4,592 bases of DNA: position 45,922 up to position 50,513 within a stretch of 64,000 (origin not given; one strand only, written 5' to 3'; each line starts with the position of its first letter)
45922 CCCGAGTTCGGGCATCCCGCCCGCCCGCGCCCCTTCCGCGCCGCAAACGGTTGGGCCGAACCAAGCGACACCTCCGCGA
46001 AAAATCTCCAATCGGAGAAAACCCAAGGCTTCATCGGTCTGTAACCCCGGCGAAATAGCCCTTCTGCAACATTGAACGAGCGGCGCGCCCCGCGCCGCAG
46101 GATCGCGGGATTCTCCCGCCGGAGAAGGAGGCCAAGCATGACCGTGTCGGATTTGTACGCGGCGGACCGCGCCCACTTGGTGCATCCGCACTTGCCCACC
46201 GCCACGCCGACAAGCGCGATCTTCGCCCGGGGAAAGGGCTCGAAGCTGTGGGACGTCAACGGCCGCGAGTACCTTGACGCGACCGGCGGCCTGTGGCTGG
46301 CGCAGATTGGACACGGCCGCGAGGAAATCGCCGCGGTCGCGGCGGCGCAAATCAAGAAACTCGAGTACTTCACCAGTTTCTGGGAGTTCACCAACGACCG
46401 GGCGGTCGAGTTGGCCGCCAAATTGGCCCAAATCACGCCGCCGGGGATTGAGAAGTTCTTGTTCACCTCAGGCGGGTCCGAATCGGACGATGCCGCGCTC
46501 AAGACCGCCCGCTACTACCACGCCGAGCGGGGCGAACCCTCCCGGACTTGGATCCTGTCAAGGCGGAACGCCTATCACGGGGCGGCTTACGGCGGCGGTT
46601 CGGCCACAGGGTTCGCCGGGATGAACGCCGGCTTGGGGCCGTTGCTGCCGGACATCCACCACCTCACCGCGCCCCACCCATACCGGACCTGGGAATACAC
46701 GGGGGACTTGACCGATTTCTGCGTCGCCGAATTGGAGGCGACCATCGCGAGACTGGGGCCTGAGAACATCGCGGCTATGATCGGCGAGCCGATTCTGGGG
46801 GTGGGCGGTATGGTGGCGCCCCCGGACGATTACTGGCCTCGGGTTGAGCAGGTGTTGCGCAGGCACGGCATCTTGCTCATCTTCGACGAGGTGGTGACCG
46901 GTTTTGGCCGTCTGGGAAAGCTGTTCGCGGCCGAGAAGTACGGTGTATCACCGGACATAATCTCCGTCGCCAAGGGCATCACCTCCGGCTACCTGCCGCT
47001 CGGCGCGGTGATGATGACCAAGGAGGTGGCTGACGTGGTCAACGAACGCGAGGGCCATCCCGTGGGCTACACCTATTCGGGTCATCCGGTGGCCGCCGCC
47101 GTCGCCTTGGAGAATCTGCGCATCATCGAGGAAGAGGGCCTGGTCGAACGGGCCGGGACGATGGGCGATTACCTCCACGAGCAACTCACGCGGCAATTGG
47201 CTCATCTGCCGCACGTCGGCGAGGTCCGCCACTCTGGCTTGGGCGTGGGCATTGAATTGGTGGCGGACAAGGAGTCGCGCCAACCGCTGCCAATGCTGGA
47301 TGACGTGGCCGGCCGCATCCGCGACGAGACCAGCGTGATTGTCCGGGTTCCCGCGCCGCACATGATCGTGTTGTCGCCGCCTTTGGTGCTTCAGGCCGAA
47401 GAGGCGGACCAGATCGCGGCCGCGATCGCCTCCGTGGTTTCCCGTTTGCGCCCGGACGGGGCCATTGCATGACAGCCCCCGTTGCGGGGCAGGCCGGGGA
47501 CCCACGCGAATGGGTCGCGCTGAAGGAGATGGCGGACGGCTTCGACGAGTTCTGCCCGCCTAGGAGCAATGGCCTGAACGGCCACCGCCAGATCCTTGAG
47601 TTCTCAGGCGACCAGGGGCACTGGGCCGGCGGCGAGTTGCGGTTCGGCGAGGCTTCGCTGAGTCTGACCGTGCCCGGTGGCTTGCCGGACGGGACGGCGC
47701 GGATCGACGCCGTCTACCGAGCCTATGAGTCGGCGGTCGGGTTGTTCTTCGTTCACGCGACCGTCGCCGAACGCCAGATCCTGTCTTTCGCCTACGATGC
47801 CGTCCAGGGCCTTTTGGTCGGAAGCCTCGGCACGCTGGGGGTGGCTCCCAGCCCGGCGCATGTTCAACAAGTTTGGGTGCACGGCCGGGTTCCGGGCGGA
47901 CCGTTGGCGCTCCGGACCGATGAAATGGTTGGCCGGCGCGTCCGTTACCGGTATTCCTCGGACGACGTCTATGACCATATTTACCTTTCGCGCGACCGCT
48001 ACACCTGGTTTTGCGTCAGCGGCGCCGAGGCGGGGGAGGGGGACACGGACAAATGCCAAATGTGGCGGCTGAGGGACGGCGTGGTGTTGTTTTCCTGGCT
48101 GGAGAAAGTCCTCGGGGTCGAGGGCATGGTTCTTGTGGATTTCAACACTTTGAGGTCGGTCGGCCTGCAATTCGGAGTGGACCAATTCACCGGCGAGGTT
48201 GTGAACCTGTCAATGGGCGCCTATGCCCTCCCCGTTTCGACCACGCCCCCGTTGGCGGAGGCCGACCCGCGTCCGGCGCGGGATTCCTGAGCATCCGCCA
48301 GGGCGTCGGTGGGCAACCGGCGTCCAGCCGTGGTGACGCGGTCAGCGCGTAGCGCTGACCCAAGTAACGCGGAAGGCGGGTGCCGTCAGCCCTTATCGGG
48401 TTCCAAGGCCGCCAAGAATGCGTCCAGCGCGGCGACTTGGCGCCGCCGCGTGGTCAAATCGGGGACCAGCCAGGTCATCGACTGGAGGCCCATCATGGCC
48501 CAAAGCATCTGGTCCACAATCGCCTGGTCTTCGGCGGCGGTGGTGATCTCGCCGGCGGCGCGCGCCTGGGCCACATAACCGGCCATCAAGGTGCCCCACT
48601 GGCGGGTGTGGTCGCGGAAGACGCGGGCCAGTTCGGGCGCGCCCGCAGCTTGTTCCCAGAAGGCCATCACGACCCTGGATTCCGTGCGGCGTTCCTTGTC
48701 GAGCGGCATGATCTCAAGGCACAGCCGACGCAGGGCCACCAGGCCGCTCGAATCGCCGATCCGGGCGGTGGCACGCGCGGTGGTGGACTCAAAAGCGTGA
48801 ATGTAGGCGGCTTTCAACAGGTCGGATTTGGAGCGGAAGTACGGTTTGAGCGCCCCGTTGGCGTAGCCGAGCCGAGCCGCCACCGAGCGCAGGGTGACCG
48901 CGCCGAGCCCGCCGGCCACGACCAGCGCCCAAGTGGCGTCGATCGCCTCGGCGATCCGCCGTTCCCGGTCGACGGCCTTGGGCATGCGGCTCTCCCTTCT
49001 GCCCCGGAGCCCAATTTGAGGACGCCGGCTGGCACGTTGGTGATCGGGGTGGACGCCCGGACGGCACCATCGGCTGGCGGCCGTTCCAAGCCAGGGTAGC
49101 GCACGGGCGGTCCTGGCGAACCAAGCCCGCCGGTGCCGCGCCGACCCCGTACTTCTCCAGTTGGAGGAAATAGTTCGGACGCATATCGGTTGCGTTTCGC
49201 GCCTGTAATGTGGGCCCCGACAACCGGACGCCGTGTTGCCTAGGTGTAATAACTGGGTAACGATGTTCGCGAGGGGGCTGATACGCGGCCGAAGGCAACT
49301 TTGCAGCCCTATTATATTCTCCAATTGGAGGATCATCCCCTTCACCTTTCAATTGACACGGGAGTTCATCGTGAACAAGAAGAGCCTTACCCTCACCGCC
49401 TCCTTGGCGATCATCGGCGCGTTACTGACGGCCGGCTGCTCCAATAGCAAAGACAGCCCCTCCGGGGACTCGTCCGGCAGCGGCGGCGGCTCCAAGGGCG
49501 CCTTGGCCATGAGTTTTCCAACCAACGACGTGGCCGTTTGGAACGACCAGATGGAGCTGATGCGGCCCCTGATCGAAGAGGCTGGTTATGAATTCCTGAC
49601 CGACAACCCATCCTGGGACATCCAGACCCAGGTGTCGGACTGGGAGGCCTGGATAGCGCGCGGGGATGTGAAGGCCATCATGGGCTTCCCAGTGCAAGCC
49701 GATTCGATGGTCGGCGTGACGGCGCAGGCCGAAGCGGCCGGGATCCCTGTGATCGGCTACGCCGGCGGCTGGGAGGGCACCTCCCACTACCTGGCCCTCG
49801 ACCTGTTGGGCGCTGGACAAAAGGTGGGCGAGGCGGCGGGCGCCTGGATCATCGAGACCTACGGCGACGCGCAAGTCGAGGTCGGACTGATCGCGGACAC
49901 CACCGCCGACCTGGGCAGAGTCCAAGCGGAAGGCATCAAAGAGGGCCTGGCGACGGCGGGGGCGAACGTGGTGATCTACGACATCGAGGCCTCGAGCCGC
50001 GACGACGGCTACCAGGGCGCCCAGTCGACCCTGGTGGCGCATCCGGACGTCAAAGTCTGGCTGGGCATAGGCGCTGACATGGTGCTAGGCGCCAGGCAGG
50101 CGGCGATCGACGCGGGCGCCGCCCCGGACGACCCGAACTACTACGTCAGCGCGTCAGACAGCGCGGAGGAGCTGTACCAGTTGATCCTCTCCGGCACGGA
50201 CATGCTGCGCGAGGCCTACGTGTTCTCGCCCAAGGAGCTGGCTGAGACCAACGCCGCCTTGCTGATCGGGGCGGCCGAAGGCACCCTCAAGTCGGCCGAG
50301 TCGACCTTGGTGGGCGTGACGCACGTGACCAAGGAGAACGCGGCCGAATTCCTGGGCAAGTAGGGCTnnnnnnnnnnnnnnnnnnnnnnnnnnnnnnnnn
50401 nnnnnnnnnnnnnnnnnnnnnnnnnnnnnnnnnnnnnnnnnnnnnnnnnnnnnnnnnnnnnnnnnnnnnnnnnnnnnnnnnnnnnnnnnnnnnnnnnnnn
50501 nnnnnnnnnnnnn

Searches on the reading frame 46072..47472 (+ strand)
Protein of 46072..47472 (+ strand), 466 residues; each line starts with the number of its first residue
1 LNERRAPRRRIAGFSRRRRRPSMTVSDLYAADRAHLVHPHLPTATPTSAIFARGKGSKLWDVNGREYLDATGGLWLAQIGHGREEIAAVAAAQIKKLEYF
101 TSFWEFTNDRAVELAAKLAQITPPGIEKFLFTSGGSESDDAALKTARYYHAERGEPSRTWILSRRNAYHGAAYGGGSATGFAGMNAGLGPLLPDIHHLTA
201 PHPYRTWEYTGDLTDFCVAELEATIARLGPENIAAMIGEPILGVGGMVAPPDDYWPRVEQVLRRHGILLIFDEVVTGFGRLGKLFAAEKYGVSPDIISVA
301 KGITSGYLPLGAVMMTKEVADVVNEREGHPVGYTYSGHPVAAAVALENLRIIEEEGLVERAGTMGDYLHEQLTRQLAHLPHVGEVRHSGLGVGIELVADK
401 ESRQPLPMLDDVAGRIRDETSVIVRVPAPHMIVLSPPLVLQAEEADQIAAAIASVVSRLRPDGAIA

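Call 71: search_protein_families(library=pfam, proteins=[window:46072-47472:+], max_evalue=0.001)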
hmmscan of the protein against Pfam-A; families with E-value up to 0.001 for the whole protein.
window:46072-47472:+ (466 aa): 1 family
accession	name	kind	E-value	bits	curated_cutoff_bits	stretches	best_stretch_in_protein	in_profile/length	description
PF00202.27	Aminotran_3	-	1e-93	314.7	30.5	1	46-455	8-402/403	Aminotransferase class-III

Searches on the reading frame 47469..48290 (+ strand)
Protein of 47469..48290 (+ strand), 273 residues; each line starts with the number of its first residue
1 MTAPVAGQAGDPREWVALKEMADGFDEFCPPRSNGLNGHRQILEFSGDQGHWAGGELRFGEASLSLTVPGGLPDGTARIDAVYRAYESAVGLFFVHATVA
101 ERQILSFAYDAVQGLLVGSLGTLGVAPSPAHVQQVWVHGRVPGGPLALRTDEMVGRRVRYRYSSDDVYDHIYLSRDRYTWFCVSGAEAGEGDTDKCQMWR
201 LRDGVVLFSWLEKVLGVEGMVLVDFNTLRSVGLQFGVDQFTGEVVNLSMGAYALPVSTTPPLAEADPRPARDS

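Call 71: search_protein_families(library=pfam, proteins=[window:47469-48290:+], max_evalue=0.001)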
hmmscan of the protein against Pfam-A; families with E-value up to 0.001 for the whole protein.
window:47469-48290:+ (273 aa): 3 families
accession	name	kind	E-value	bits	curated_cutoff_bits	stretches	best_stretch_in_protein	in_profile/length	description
PF17409.8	MoaF_C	-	7.9e-36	122.7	22.1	1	149-258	3-112/113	MoaF C-terminal domain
PF10703.15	MoaF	-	3.7e-14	53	23.3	1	14-122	2-105/108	MoaF N-terminal domain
PF22036.2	MoaF_like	-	0.00012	22.4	27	1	154-213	1-59/94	MoaF-like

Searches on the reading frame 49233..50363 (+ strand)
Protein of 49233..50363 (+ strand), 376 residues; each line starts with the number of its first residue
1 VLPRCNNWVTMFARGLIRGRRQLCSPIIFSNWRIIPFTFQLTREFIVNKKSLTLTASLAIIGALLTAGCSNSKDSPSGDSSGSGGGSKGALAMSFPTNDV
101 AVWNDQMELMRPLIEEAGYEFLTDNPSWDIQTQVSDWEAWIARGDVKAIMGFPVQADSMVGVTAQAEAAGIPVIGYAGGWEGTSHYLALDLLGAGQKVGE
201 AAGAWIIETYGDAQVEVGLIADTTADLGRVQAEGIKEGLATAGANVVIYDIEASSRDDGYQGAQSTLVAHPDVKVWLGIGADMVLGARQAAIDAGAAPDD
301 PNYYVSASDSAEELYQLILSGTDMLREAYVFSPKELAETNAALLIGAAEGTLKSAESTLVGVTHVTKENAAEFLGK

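Call 71: search_protein_families(library=pfam, proteins=[window:49233-50363:+], max_evalue=0.001)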
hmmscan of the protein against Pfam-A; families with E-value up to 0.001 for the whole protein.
window:49233-50363:+ (376 aa): 1 family
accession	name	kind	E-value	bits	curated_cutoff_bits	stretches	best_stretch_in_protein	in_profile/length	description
PF13407.12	Peripla_BP_4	-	4.9e-21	75.9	35.1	1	92-350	2-256/258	Periplasmic binding protein domain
